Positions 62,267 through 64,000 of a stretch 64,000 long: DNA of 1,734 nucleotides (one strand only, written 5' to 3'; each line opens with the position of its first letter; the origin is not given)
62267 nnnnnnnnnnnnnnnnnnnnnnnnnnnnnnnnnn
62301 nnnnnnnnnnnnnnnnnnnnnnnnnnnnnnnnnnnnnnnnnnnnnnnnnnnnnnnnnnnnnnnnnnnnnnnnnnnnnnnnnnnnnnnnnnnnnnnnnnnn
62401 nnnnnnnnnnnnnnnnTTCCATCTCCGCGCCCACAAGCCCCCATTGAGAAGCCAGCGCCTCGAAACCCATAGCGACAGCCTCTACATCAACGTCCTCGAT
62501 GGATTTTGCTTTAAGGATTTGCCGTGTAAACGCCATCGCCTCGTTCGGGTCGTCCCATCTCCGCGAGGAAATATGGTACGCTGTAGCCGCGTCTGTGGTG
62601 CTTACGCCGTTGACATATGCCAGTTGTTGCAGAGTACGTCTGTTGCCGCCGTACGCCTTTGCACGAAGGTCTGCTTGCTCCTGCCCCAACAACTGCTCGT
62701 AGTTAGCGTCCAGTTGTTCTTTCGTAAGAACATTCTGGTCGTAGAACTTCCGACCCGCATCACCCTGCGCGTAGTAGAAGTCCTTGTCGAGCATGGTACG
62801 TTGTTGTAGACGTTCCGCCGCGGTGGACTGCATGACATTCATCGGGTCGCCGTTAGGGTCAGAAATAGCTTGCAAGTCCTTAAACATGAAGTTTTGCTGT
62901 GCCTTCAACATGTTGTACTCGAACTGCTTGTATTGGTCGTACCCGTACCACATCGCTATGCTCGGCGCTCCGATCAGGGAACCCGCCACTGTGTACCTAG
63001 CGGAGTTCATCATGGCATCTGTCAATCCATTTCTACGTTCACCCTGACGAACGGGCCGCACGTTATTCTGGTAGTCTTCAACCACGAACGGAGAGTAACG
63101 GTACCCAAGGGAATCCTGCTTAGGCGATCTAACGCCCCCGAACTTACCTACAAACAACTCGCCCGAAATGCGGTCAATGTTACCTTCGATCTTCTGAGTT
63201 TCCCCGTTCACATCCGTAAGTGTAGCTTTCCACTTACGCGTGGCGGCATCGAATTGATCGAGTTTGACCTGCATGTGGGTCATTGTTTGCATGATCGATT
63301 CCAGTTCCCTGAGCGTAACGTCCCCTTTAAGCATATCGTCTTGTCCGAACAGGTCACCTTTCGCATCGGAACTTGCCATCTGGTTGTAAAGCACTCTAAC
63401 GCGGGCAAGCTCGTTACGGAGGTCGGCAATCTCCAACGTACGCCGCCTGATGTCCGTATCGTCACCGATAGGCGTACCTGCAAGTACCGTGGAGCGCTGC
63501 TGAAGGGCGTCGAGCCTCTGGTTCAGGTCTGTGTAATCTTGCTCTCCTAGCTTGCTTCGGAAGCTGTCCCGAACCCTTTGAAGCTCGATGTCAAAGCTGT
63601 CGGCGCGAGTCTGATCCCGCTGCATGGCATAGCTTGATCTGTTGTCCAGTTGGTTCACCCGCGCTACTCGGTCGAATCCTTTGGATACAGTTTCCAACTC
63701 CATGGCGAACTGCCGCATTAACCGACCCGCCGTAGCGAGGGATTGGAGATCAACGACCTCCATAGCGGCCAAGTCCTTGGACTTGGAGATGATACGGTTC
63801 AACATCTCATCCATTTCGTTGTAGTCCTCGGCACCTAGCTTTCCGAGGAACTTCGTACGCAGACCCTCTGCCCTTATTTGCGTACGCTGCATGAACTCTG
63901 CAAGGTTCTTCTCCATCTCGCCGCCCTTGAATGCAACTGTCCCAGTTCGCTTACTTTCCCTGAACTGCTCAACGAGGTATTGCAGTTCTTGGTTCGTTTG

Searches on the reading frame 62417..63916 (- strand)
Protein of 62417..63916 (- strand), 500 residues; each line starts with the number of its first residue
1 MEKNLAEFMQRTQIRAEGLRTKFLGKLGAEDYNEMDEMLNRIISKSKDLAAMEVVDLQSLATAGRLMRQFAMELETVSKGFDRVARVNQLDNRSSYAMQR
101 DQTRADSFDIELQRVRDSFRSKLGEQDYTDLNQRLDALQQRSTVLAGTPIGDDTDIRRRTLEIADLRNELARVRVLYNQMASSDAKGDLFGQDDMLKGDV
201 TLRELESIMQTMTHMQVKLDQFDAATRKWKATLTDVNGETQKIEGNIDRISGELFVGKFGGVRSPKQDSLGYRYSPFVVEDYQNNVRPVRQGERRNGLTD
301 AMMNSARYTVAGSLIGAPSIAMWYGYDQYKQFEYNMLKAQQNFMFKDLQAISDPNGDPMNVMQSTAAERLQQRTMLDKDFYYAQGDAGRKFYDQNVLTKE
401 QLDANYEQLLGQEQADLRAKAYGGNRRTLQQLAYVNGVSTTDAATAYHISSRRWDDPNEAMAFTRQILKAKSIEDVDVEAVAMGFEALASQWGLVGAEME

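Call 33: find_related_loci(query=window:62417-63916:-, collection=viral_contigs, flank=10000)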
Query window:62417-63916:- (500 aa) in viral_contigs; peptide patterns used: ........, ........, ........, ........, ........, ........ (x = any residue, [..] = any of these).
2 stretches matched a pattern; 2 encode a relative of the query (tblastn E <= 1e-3); 1 distinct loci.
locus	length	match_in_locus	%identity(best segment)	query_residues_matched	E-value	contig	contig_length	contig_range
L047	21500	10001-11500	99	1-500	0e+0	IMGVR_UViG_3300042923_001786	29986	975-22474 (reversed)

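Call 37: search_protein_families(library=phrogs, proteins=[L047:4682-5722:+, L047:364-837:+, L047:5834-6262:+], max_evalue=0.001)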
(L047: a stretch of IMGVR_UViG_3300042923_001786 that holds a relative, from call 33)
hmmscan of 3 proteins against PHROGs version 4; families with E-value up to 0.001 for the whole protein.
L047:4682-5722:+ (346 aa): 1 family
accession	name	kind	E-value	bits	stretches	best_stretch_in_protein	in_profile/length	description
phrog_2729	-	head and packaging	1.9e-21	77.5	1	1-339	1-248/252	virion structural protein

L047:364-837:+ (157 aa): 2 families
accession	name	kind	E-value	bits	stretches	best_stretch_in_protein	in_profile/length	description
phrog_673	-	head and packaging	1.2e-13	52.7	1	28-152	29-133/260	head scaffolding protein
phrog_29203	-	unknown function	5.3e-06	27.8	1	1-147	1-126/133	-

L047:5834-6262:+ (142 aa): 2 families
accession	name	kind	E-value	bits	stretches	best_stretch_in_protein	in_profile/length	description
phrog_25072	-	unknown function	3.9e-16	60.7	1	21-142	31-155/157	-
phrog_7947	-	unknown function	4.1e-05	24.5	1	42-141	10-92/104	-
